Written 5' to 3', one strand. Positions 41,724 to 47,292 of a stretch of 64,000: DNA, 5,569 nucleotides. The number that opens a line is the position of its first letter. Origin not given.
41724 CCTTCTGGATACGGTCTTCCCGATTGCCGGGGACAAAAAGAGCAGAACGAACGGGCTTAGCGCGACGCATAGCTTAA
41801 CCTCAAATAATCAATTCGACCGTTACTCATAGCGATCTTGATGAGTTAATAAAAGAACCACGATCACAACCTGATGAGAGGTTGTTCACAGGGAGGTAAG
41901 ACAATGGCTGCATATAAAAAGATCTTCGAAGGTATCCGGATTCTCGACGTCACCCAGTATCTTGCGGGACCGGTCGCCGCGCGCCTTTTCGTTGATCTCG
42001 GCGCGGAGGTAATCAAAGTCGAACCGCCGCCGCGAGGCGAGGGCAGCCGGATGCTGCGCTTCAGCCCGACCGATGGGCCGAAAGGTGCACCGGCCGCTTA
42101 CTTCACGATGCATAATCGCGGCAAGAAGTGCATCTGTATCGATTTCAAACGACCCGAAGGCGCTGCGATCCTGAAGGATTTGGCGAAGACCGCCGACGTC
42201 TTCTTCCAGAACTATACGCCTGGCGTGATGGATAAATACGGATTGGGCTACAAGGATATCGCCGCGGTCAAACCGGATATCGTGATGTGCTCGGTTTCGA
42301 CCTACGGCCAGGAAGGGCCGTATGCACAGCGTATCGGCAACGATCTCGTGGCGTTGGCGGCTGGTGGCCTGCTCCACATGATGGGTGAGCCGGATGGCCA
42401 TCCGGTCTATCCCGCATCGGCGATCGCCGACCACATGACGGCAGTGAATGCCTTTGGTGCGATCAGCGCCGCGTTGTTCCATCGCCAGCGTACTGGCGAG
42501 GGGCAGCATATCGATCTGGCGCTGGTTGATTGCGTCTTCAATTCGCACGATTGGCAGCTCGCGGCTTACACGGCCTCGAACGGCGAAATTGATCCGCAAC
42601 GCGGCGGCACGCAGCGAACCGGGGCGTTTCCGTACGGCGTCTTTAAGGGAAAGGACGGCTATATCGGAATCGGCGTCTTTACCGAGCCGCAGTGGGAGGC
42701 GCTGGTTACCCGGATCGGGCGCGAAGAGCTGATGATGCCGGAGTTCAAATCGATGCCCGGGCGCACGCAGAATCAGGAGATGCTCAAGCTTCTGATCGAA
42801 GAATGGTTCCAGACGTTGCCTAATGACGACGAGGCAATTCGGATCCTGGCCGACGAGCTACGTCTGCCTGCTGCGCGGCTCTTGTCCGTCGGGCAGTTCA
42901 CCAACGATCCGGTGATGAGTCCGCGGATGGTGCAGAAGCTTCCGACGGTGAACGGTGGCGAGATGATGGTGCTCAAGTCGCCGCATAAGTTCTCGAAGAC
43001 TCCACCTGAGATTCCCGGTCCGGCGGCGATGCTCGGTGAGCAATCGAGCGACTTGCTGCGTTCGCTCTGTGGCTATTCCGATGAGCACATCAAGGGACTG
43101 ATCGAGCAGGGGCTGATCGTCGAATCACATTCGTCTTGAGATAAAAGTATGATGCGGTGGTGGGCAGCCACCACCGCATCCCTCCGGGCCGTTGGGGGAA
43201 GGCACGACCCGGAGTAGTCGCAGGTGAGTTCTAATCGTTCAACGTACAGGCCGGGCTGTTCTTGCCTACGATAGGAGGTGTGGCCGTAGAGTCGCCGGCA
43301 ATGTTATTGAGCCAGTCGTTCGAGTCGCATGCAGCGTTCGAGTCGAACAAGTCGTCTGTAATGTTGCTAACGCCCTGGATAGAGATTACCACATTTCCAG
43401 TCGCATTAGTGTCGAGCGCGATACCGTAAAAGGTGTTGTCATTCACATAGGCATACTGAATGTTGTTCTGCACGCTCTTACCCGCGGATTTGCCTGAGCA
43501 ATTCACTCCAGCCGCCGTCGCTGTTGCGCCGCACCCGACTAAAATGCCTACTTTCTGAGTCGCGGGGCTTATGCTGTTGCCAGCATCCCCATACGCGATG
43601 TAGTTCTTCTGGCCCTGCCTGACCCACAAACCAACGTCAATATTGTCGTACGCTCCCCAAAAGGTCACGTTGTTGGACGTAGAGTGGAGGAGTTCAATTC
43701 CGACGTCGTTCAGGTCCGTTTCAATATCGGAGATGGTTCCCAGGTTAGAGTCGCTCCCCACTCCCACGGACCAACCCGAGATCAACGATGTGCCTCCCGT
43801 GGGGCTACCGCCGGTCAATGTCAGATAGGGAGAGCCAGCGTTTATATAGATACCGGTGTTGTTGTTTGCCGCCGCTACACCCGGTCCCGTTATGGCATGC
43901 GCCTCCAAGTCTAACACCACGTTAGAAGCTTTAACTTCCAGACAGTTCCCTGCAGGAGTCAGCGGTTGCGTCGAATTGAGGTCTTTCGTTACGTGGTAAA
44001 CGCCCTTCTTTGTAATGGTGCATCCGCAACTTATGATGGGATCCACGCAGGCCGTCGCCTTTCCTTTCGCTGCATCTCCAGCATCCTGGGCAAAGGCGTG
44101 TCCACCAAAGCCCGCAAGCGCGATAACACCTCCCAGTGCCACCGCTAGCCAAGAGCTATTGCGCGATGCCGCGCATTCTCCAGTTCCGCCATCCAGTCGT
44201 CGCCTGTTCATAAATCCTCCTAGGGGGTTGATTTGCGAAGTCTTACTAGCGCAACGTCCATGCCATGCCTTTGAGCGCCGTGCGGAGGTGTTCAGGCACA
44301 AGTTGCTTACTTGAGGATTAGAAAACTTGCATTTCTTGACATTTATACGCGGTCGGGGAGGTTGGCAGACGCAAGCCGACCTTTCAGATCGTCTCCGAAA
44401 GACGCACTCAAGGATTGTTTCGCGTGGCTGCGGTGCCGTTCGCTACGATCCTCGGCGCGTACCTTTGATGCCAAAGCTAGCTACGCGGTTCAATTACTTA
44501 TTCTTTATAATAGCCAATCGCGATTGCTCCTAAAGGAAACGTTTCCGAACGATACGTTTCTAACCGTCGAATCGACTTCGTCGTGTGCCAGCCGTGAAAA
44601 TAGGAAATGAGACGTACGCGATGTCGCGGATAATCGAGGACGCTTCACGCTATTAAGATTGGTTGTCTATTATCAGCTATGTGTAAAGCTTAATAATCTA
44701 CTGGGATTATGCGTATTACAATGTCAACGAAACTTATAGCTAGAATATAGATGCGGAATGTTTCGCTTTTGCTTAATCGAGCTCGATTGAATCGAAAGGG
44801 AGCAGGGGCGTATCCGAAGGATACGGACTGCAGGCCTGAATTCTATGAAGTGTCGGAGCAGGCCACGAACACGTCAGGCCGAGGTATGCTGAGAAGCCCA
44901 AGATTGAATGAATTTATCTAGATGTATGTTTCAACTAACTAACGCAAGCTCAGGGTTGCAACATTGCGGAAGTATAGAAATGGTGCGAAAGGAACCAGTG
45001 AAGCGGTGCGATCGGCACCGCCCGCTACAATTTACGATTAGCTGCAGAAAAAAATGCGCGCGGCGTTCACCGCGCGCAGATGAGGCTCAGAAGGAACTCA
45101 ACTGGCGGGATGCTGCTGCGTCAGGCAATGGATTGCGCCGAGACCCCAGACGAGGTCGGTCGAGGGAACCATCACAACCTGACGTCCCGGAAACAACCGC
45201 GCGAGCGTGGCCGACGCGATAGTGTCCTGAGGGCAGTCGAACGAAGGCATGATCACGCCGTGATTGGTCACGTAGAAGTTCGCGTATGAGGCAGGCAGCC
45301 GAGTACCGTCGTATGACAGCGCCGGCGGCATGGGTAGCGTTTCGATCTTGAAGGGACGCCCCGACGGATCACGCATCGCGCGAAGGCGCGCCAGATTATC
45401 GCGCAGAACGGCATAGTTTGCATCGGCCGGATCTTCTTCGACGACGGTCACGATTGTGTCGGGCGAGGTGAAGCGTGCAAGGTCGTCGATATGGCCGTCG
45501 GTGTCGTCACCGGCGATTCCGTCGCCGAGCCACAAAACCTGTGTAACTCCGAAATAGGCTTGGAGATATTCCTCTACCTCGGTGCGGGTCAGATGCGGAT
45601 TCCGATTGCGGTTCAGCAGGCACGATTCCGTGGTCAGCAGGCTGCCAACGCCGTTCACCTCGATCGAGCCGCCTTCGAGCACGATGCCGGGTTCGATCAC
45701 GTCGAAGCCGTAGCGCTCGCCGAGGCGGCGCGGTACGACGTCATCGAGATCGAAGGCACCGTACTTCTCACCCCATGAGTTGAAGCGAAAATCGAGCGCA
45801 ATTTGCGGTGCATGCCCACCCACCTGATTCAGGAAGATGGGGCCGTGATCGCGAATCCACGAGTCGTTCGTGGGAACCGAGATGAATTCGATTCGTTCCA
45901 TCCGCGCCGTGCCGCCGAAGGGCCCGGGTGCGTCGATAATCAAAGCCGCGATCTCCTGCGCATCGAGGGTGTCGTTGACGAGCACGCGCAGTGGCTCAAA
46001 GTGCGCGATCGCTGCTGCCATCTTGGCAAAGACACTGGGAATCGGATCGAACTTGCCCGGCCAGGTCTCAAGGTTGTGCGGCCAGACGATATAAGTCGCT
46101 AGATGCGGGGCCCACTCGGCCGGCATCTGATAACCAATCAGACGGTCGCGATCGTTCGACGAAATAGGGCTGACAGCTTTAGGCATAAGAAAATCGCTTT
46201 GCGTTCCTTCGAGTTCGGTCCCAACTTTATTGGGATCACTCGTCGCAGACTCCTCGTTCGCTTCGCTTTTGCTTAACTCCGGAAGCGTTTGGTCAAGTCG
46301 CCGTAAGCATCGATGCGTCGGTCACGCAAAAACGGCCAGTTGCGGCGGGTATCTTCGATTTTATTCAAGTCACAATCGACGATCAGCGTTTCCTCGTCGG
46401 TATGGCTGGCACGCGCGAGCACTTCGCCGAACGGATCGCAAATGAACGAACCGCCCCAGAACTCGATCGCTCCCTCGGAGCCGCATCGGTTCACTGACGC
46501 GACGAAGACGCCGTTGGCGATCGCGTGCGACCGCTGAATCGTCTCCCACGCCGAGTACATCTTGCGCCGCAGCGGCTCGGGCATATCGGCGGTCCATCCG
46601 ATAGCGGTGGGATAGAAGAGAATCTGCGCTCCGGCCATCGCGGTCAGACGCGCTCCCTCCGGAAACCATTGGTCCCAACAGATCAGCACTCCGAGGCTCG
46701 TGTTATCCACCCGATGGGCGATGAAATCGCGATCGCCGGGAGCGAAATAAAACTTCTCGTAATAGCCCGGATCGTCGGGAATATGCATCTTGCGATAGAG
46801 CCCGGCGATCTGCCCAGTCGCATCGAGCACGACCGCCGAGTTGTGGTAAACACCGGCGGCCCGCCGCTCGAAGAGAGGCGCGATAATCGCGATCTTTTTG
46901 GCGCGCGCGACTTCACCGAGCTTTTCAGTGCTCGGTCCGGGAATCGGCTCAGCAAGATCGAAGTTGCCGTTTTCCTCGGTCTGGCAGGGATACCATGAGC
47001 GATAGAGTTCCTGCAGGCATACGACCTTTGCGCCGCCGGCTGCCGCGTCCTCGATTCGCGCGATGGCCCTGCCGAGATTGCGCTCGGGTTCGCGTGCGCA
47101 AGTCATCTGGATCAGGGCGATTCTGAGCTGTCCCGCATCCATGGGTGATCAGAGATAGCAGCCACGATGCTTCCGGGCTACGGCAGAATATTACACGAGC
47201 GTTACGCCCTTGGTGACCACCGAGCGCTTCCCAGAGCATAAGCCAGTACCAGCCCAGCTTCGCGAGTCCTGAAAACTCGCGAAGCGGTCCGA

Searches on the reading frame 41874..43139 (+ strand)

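Call 69: search_protein_families(library=pfam, proteins=[window:41874-43139:+], max_evalue=0.0001)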
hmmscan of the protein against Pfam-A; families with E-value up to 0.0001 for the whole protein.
window:41874-43139:+ (421 aa): 1 family
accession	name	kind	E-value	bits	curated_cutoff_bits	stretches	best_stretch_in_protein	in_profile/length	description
PF02515.22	CoA_transf_3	-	3.9e-103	345.8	23.3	1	19-390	2-365/366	CoA-transferase family III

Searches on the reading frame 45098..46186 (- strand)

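Call 70: search_protein_families(library=pfam, proteins=[window:45098-46186:-], max_evalue=0.0001)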
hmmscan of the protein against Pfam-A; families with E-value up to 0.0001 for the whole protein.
window:45098-46186:- (362 aa): 1 family
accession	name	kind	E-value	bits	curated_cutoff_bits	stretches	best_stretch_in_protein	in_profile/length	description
PF04371.20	PAD_porph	-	2e-120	402.3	25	1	20-360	1-321/321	Porphyromonas-type peptidyl-arginine deiminase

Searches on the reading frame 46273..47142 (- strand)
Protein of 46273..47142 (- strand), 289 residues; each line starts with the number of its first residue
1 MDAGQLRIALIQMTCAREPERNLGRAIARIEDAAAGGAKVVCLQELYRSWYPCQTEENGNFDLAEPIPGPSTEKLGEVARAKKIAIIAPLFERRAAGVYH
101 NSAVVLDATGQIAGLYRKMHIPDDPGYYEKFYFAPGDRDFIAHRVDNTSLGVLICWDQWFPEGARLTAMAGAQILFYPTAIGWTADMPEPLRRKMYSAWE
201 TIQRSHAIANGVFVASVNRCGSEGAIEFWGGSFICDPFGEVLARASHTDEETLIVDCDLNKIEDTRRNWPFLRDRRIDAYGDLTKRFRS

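Call 70: search_protein_families(library=pfam, proteins=[window:46273-47142:-], max_evalue=0.0001)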
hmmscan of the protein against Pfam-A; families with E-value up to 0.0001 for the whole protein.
window:46273-47142:- (289 aa): 1 family
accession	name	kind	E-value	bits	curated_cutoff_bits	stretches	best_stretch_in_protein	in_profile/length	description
PF00795.27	CN_hydrolase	-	1.2e-60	205.4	23.2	1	7-267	1-256/256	Carbon-nitrogen hydrolase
